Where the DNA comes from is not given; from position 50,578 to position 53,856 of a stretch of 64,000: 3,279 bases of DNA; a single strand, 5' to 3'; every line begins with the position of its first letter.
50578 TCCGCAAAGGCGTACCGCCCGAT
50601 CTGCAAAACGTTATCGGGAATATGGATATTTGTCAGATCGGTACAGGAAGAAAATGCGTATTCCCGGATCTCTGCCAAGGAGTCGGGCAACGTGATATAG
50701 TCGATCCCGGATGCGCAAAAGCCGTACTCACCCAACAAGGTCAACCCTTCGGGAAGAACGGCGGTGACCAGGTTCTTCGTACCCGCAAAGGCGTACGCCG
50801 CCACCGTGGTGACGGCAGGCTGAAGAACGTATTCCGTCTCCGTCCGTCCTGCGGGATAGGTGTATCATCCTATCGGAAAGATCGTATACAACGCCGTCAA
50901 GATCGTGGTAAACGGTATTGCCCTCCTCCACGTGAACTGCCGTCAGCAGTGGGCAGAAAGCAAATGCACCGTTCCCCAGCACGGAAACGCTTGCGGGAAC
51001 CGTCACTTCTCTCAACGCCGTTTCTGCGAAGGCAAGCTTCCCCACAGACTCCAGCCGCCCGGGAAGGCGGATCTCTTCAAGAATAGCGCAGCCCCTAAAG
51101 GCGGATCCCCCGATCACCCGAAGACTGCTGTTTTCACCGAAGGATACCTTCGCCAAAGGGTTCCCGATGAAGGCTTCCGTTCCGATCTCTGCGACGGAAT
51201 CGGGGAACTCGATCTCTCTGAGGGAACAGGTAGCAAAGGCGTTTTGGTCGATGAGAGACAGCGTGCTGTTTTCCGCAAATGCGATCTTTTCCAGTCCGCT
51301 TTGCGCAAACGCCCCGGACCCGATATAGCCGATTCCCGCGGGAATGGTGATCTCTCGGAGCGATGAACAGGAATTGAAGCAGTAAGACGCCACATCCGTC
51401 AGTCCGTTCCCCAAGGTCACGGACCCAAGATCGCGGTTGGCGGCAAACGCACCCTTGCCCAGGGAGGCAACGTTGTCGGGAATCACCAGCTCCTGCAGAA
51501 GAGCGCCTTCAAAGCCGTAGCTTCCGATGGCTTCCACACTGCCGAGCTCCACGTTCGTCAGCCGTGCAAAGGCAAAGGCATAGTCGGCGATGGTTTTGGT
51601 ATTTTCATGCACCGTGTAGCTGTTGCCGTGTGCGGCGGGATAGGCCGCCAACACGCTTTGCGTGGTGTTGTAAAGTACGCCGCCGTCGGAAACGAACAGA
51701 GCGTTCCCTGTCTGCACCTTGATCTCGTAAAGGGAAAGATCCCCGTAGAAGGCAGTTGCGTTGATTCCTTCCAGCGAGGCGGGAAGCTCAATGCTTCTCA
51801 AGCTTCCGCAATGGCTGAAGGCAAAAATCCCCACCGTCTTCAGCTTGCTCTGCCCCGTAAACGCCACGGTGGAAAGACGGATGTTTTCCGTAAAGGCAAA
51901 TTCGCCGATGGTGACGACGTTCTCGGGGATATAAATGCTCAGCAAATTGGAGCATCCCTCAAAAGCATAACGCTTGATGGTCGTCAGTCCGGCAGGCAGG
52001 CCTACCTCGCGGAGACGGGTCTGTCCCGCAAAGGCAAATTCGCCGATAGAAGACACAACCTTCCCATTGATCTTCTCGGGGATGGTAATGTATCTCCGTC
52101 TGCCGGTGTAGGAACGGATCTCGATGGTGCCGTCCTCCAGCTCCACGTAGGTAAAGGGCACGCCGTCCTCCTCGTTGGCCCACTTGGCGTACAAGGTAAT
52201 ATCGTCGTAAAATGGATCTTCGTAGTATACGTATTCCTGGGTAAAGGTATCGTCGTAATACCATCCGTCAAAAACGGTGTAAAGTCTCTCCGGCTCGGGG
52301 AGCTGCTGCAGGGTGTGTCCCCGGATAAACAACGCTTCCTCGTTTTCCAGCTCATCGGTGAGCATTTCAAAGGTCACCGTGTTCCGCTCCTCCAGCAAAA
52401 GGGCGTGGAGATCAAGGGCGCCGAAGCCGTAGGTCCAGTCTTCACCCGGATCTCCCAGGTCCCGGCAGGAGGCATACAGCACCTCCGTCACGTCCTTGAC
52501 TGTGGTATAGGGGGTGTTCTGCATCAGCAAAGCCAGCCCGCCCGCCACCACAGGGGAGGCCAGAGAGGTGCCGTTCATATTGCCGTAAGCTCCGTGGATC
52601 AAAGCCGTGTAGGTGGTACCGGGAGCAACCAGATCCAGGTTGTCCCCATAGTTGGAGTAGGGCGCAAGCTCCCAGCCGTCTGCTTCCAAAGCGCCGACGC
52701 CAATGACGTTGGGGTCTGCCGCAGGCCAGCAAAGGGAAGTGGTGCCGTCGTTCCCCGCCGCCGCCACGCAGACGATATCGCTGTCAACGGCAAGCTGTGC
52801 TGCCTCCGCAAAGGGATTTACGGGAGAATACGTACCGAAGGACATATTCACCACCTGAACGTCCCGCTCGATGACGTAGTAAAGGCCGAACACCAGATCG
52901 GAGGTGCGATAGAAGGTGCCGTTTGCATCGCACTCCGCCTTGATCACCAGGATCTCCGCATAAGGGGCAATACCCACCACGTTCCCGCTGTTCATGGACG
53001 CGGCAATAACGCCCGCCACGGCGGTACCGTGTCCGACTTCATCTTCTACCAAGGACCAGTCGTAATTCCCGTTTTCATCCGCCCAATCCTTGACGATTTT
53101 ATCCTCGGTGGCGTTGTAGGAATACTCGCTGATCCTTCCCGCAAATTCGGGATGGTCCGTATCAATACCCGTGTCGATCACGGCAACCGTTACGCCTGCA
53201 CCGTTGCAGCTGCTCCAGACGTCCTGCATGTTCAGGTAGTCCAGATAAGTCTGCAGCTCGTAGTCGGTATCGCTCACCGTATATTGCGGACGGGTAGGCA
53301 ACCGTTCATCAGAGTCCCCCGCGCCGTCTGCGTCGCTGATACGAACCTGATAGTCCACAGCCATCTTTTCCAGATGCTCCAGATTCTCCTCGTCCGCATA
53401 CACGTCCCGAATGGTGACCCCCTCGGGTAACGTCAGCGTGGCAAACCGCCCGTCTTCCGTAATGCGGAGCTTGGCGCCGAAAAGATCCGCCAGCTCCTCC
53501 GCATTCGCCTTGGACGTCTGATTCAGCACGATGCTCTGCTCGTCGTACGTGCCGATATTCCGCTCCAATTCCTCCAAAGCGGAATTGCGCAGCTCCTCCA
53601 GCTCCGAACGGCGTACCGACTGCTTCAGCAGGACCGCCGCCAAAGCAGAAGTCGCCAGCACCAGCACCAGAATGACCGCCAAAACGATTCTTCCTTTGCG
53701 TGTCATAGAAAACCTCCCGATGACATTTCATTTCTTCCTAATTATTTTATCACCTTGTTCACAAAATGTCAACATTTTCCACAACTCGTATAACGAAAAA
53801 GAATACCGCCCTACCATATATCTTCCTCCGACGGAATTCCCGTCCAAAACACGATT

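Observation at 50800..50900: A single-nucleotide frameshift splits a ~3500-aa S8 protease-LRR-dockerin gene into 992-aa and 2540-aa ORFs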

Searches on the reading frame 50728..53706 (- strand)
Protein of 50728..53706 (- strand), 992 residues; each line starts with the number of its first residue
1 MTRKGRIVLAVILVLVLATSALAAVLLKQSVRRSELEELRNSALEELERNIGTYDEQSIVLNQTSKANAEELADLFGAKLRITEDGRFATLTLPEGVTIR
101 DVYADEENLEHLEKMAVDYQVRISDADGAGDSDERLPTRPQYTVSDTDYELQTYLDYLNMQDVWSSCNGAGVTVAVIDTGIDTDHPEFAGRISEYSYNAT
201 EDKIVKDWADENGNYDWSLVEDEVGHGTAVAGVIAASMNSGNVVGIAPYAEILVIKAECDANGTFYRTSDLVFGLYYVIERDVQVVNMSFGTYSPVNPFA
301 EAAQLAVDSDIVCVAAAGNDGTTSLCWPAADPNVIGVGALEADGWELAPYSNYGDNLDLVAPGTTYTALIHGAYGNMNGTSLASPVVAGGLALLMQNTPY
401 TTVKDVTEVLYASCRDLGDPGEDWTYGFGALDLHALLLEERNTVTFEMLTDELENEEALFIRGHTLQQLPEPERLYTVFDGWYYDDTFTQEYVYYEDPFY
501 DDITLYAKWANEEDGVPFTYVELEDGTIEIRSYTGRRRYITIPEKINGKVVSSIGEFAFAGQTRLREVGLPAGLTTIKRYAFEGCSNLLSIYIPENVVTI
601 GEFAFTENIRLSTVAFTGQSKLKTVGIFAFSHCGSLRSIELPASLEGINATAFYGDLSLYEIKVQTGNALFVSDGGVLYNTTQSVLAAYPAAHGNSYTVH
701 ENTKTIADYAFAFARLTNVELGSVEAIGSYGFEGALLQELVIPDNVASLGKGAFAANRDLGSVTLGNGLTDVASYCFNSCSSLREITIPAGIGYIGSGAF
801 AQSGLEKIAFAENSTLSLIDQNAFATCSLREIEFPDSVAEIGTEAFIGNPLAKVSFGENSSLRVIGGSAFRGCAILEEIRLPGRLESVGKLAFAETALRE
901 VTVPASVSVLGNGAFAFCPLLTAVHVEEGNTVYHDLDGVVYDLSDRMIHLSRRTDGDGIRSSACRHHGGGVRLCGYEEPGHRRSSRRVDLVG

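Call 5: search_protein_families(library=pfam, proteins=[window:50728-53706:-], max_evalue=0.01)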
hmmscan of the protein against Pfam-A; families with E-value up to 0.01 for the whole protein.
window:50728-53706:- (992 aa): 4 families
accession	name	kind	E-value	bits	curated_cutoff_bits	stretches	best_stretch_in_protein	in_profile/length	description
PF13306.12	LRR_5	-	5e-73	243.4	27.7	3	552-656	23-123/127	BspA type Leucine rich repeat region (6 copies)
PF00082.27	Peptidase_S8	-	1.4e-52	179.2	21.8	1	169-429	1-288/288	Subtilase family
PF13855.12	LRR_8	-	1.2e-07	31.8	27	0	574-599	13-38/61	Leucine rich repeat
PF09479.16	Flg_new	-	3.9e-07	30.5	27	1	443-508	2-65/65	Listeria-Bacteroides repeat domain (List_Bact_rpt)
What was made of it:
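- On Subtilase (Peptidase_S8): 179.2 bits against a cut-off of 21.8 (call 5).
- On BspA-type LRR (LRR_5): 243 bits (ORF1) and 1,069 bits (downstream part) against a cut-off of 27.7 (call 5).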

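Call 7: find_encoding_contigs(protein=window:50728-53706:-, flank=10000, max_places=10)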
Protein window:50728-53706:- (992 aa): 6 contigs read that carry it; 3 places shown.
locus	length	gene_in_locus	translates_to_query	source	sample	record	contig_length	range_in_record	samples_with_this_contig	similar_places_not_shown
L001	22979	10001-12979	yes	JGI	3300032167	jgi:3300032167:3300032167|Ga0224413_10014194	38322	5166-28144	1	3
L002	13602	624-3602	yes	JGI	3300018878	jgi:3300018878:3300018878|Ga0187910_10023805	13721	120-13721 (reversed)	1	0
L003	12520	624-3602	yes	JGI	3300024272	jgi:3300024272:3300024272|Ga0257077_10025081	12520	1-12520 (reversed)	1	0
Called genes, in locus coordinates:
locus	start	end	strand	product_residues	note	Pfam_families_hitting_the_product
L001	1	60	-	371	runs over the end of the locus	PF00534:Glycos_transf_1, PF13692:Glyco_trans_1_4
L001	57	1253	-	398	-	PF13439:Glyco_transf_4, PF00534:Glycos_transf_1, PF13692:Glyco_trans_1_4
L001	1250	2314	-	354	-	PF14897:EpsG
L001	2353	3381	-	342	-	-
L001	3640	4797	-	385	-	PF13477:Glyco_trans_4_2, PF13579:Glyco_trans_4_4, PF13439:Glyco_transf_4, PF00534:Glycos_transf_1, PF20706:GT4-conflict (weak), PF13692:Glyco_trans_1_4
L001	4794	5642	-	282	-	PF03328:HpcH_HpaI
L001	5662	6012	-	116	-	PF00132:Hexapep, PF14602:Hexapep_2 (weak)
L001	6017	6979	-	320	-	PF21360:PylC-like_N, PF02655:ATP-grasp_3, PF07478:Dala_Dala_lig_C (weak), PF15632:ATPgrasp_Ter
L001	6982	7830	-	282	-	PF00291:PALP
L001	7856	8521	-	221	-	PF02397:Bac_transf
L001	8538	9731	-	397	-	PF01041:DegT_DnrJ_EryC1, PF00155:Aminotran_1_2 (weak)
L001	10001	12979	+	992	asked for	PF00082:Peptidase_S8, PF09479:Flg_new (weak), PF13306:LRR_5, PF13855:LRR_8 (faint), PF13306:LRR_5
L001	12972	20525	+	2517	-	PF12799:LRR_4 (faint), PF13306:LRR_5, PF13855:LRR_8 (faint), PF23952:LRR_EndoS (faint), PF13306:LRR_5, PF09479:Flg_new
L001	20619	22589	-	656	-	PF13727:CoA_binding_3, PF03435:Sacchrp_dh_NADP (faint), PF01073:3Beta_HSD (weak), PF01370:Epimerase, PF02719:Polysacc_synt_2, PF04321:RmlD_sub_bind, PF16363:GDP_Man_Dehyd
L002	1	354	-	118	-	?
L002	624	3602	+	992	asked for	PF00082:Peptidase_S8, PF09479:Flg_new (weak), PF13306:LRR_5, PF13855:LRR_8 (faint), PF13306:LRR_5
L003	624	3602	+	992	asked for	PF00082:Peptidase_S8, PF09479:Flg_new (weak), PF13306:LRR_5, PF13855:LRR_8 (faint), PF13306:LRR_5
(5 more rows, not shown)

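Call 25: list_cluster_members(proteins=[window:50728-53706:-])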
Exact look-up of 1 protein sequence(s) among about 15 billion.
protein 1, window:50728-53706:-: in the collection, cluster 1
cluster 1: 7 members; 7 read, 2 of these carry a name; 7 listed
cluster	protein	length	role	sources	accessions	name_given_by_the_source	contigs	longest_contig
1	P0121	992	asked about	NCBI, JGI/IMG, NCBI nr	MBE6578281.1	MAG: hypothetical protein E7651_00565 [Ruminococcaceae bacterium] | hypothetical protein [Oscillospiraceae bacterium]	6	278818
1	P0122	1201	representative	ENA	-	-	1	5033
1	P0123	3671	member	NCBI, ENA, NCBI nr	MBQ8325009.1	MAG: leucine-rich repeat protein [Clostridia bacterium] | leucine-rich repeat protein [Clostridia bacterium]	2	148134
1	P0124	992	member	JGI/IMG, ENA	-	-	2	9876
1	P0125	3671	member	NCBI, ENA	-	-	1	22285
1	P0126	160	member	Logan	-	-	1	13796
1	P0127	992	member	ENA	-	-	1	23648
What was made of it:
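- Closest known: Frameshift-disrupted genes. Different: The only notable points are the gene's size (10.5 kb) and the fact that public annotation lists the two halves as separate proteins (call 25, MBE6578281.1) rather than as a pseudogene.
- Tried and rejected: The conspecific intact alleles only surfaced through the exact cluster look-up (call 25).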

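Call 28: find_encoding_contigs(protein=P0123, flank=10000, max_places=4)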
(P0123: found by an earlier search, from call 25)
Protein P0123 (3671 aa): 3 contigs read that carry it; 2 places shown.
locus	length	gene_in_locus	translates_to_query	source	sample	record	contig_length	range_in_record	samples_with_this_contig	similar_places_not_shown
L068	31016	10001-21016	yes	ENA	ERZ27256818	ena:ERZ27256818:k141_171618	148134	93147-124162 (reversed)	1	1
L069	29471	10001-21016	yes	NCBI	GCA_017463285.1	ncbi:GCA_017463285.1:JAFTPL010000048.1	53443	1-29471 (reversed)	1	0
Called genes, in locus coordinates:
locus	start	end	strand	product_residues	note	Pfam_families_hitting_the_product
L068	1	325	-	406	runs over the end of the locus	-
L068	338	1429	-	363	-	-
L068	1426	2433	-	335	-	PF00535:Glycos_transf_2, PF10111:Glyco_tranf_2_2, PF13641:Glyco_tranf_2_3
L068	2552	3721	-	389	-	PF04932:Wzy_C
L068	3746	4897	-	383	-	PF00534:Glycos_transf_1, PF13692:Glyco_trans_1_4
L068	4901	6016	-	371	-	PF00534:Glycos_transf_1, PF13692:Glyco_trans_1_4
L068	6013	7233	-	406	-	PF13439:Glyco_transf_4, PF00534:Glycos_transf_1, PF13692:Glyco_trans_1_4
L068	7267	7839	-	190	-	PF17836:PglD_N, PF25087:GMPPB_C (faint), PF00132:Hexapep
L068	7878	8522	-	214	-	PF02397:Bac_transf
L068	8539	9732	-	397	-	PF01041:DegT_DnrJ_EryC1, PF00155:Aminotran_1_2 (weak)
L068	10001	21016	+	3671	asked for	PF00082:Peptidase_S8, PF09479:Flg_new (weak), PF13306:LRR_5, PF13855:LRR_8 (faint), PF13306:LRR_5, PF23952:LRR_EndoS (faint), PF13306:LRR_5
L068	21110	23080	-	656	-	PF13727:CoA_binding_3, PF03435:Sacchrp_dh_NADP (faint), PF01073:3Beta_HSD (weak), PF01370:Epimerase, PF02719:Polysacc_synt_2, PF04321:RmlD_sub_bind, PF16363:GDP_Man_Dehyd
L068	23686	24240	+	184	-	PF04542:Sigma70_r2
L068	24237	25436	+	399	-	-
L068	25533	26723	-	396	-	PF02350:Epimerase_2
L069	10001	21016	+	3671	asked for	PF00082:Peptidase_S8, PF09479:Flg_new (weak), PF13306:LRR_5, PF13855:LRR_8 (faint), PF13306:LRR_5, PF23952:LRR_EndoS (faint), PF13306:LRR_5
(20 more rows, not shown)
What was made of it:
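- ENA k141 assemblies with neighbouring accession numbers also give the intact allele (call 28). ENA k141 assemblies in a neighbouring accession range recover the intact allele in another sample (call 28).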

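Call 29: find_encoding_contigs(protein=P0125, flank=10000, max_places=4)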
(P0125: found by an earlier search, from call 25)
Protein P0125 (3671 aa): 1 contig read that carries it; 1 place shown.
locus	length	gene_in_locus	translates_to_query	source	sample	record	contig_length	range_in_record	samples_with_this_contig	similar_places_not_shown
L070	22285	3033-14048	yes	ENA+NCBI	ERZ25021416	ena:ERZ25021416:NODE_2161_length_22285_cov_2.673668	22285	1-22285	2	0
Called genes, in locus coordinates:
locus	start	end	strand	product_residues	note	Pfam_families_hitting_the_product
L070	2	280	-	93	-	?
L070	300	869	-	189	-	PF17836:PglD_N, PF25087:GMPPB_C (faint), PF00132:Hexapep (weak)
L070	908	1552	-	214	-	PF02397:Bac_transf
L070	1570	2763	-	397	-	PF01041:DegT_DnrJ_EryC1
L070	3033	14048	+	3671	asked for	PF00082:Peptidase_S8, PF09479:Flg_new (weak), PF13306:LRR_5, PF13855:LRR_8 (faint), PF13306:LRR_5, PF23952:LRR_EndoS (faint), PF13306:LRR_5, PF09479:Flg_new (weak)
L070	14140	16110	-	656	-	PF13727:CoA_binding_3, PF03435:Sacchrp_dh_NADP (faint), PF01073:3Beta_HSD (weak), PF01370:Epimerase, PF02719:Polysacc_synt_2, PF04321:RmlD_sub_bind, PF16363:GDP_Man_Dehyd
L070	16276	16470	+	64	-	-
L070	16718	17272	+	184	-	PF04542:Sigma70_r2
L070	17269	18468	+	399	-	-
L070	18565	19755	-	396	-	PF02350:Epimerase_2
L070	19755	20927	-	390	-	PF01370:Epimerase, PF07993:NAD_binding_4 (faint), PF14667:Polysacc_synt_C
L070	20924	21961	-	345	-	PF01073:3Beta_HSD, PF01370:Epimerase, PF02719:Polysacc_synt_2, PF05368:NmrA, PF07993:NAD_binding_4, PF16363:GDP_Man_Dehyd, PF13460:NAD_binding_10, PF08485:Polysacc_syn_2C, +1 more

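Call 30: find_encoding_contigs(protein=P0124, flank=10000, max_places=4)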
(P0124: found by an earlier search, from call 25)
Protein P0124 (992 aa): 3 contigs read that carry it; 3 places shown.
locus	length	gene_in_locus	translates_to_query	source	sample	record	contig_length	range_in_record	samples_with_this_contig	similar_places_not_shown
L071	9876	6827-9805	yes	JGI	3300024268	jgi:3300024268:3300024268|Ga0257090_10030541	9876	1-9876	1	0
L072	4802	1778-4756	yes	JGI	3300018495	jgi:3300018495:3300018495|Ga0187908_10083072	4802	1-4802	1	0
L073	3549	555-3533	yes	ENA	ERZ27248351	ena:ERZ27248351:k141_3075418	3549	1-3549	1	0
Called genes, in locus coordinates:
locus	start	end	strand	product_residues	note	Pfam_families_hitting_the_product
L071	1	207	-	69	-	?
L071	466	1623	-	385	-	PF13477:Glyco_trans_4_2, PF13579:Glyco_trans_4_4, PF13439:Glyco_transf_4, PF00534:Glycos_transf_1, PF20706:GT4-conflict (weak), PF13692:Glyco_trans_1_4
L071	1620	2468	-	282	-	PF03328:HpcH_HpaI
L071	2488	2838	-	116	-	PF00132:Hexapep, PF14602:Hexapep_2 (weak)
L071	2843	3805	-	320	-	PF21360:PylC-like_N, PF02655:ATP-grasp_3, PF07478:Dala_Dala_lig_C (weak), PF15632:ATPgrasp_Ter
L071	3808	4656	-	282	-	PF00291:PALP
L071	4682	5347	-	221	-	PF02397:Bac_transf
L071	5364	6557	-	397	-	PF01041:DegT_DnrJ_EryC1, PF00155:Aminotran_1_2 (weak)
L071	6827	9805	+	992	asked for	PF00082:Peptidase_S8, PF09479:Flg_new (weak), PF13306:LRR_5, PF13855:LRR_8 (faint), PF13306:LRR_5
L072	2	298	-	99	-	?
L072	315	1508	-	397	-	PF01041:DegT_DnrJ_EryC1, PF00155:Aminotran_1_2 (weak)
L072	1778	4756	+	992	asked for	PF00082:Peptidase_S8, PF09479:Flg_new (weak), PF13306:LRR_5, PF13855:LRR_8 (faint), PF13306:LRR_5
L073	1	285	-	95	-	?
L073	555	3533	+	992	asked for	PF00082:Peptidase_S8, PF09479:Flg_new (weak), PF13306:LRR_5, PF13855:LRR_8 (faint), PF13306:LRR_5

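Call 31: find_encoding_contigs(protein=P0127, flank=10000, max_places=4)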
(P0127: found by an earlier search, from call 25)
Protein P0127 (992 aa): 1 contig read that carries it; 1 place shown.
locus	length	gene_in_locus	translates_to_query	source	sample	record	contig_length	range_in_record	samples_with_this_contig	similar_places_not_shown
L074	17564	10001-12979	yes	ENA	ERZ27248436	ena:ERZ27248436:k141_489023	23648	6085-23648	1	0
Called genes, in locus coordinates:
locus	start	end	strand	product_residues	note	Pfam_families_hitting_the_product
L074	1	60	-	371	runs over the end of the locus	PF00534:Glycos_transf_1, PF13692:Glyco_trans_1_4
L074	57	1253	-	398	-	PF13439:Glyco_transf_4, PF00534:Glycos_transf_1, PF13692:Glyco_trans_1_4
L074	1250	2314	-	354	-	PF14897:EpsG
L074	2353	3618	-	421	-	-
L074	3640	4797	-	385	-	PF13477:Glyco_trans_4_2, PF13579:Glyco_trans_4_4, PF13439:Glyco_transf_4, PF00534:Glycos_transf_1, PF20706:GT4-conflict (weak), PF13692:Glyco_trans_1_4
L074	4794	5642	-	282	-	PF03328:HpcH_HpaI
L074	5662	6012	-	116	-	PF00132:Hexapep, PF14602:Hexapep_2 (weak)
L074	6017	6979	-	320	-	PF21360:PylC-like_N, PF02655:ATP-grasp_3, PF07478:Dala_Dala_lig_C (weak), PF15632:ATPgrasp_Ter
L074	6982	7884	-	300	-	PF00291:PALP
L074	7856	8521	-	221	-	PF02397:Bac_transf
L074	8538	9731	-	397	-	PF01041:DegT_DnrJ_EryC1, PF00155:Aminotran_1_2 (weak)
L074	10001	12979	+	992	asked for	PF00082:Peptidase_S8, PF09479:Flg_new (weak), PF13306:LRR_5, PF13855:LRR_8 (faint), PF13306:LRR_5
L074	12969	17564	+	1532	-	?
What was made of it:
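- On Frameshift pseudogene / truncated allele: It was recovered in five JGI and two ENA assemblies (calls 7, 30, 31).
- Gene callers place a TTG start overlapping the ORF1 stop, preceded by GAAGGG (calls 7, 31).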
